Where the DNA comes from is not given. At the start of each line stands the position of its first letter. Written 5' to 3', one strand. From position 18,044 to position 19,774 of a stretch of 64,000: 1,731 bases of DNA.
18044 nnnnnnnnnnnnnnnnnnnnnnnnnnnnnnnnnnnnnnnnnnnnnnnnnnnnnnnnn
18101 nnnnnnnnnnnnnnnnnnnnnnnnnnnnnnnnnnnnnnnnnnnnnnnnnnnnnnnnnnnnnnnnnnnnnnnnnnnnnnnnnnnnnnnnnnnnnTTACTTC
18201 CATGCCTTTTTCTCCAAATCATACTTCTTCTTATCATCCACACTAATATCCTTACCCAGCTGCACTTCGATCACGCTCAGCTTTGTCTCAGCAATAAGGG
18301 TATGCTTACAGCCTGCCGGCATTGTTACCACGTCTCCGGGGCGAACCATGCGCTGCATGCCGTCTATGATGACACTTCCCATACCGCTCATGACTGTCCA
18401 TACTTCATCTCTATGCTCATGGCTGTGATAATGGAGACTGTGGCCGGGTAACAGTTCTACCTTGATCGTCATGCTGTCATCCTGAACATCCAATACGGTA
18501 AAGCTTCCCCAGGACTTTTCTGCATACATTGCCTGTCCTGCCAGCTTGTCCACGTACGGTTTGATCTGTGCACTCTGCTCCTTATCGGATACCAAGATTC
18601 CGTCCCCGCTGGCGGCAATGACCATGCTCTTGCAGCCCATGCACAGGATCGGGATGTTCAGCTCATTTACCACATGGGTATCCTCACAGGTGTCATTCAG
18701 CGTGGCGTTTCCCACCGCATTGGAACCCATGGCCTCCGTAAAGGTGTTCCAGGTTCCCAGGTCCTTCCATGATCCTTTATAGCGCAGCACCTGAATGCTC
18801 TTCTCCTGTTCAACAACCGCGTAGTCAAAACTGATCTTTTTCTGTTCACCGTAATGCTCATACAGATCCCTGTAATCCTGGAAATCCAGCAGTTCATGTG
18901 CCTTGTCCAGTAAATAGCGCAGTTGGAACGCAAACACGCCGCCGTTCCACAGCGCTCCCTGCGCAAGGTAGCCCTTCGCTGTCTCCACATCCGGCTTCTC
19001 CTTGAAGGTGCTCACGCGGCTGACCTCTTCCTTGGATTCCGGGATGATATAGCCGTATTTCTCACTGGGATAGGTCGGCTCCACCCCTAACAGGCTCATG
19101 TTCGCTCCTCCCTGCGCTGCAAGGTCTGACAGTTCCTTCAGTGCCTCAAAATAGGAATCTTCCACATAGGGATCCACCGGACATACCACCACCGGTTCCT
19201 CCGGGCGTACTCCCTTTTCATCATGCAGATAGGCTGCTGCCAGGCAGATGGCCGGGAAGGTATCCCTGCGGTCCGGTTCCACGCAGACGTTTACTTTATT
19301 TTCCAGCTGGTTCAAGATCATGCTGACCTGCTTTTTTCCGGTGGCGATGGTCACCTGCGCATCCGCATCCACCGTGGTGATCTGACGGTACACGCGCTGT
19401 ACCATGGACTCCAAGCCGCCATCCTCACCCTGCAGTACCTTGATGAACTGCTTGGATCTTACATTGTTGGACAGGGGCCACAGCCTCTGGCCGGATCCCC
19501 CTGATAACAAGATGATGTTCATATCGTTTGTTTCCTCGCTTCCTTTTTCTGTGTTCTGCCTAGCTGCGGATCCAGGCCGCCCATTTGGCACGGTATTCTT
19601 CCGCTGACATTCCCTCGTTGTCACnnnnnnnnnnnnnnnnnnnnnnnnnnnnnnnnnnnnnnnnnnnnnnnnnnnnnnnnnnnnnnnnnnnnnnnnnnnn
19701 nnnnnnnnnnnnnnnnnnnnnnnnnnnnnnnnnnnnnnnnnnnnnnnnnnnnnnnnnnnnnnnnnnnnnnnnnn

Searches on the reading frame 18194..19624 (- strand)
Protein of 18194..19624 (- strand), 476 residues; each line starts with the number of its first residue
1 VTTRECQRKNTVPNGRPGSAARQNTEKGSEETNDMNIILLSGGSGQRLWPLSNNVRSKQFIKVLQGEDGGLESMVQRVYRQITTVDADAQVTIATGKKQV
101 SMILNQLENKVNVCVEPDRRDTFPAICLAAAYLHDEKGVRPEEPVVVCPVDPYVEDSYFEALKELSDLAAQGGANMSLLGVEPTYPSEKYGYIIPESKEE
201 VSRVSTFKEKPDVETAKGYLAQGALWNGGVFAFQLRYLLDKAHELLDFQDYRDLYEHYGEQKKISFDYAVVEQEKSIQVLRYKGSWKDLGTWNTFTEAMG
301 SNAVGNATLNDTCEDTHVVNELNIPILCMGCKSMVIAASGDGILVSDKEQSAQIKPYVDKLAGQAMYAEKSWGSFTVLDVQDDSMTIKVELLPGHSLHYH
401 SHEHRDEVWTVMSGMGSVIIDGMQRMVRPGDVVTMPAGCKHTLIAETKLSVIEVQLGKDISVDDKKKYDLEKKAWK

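Call 6: search_protein_families(library=pfam, max_evalue=0.01, proteins=[window:18194-19624:-])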
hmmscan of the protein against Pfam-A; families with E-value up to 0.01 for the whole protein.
window:18194-19624:- (476 aa): 7 families
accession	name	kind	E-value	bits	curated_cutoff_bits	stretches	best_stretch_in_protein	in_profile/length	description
PF00483.29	NTP_transferase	-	6.7e-31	108.2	21.2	1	38-299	3-239/245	Nucleotidyl transferase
PF01050.24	MannoseP_isomer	-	1.5e-12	48.1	23.6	1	370-467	14-113/116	Mannose-6-phosphate isomerase C-terminal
PF07883.17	Cupin_2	-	4.1e-11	42.9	27.2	1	389-448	3-63/70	Cupin domain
PF02311.25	AraC_binding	-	0.00033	20.8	21.1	1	393-447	12-65/135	AraC-like ligand binding domain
PF05899.18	Cupin_3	-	0.002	18.2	23.5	1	404-442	24-63/74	EutQ-like cupin domain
PF00190.28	Cupin_1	-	0.0041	17.2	22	0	396-448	45-104/151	Cupin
PF22640.1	ManC_GMP_beta-helix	-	0.0052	17.1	27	0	323-361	17-55/55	MannoseP isomerase/GMP-like beta-helix domain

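Call 7: search_protein_families(library=ncbifam, max_evalue=0.01, proteins=[window:18194-19624:-])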
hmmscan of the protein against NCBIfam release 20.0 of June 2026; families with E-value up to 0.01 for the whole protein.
window:18194-19624:- (476 aa): 11 families
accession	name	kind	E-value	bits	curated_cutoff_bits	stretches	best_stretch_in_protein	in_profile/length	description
TIGR01479.1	GMP_PMI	equivalog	1.3e-61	208.9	372.95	1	37-465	3-458/467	mannose-1-phosphate guanylyltransferase/mannose-6-phosphate isomerase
NF012004.0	PRK15460.1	equivalog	2.5e-42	145.1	859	2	37-238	8-214/478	mannose-1-phosphate guanyltransferase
NF010933.0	PRK14353.1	equivalog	9.7e-08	31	505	1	36-240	7-186/453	bifunctional UDP-N-acetylglucosamine diphosphorylase/glucosamine-1-phosphate N-acetyltransferase GlmU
NF041173.1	Sug_nt_acttase_Thmprot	equivalog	1.3e-07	30.9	600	1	35-293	1-219/405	bifunctional sugar-1-phosphate nucleotidylyltransferase/acetyltransferase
NF010932.0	PRK14352.1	equivalog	1.4e-07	30.6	611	1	32-243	4-193/488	bifunctional UDP-N-acetylglucosamine diphosphorylase/glucosamine-1-phosphate N-acetyltransferase GlmU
TIGR03992.1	Arch_glmU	subfamily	2.8e-07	29.7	292.1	1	35-295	1-221/393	bifunctional sugar-1-phosphate nucleotidylyltransferase/acetyltransferase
TIGR02091.1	glgC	equivalog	6.6e-06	25.4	424.9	1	199-298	164-255/364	glucose-1-phosphate adenylyltransferase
NF049940.1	MandnitrLy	equivalog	0.00019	21.2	140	1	384-445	35-96/130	(R)-mandelonitrile lyase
NF001947.0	PRK00725.1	subfamily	0.0024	16.7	470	0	199-298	181-283/426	glucose-1-phosphate adenylyltransferase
NF003670.0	PRK05293.1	equivalog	0.0025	16.8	470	0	186-298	159-254/382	glucose-1-phosphate adenylyltransferase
NF002772.0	PRK02862.1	equivalog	0.0084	14.9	537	0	37-59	6-27/429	glucose-1-phosphate adenylyltransferase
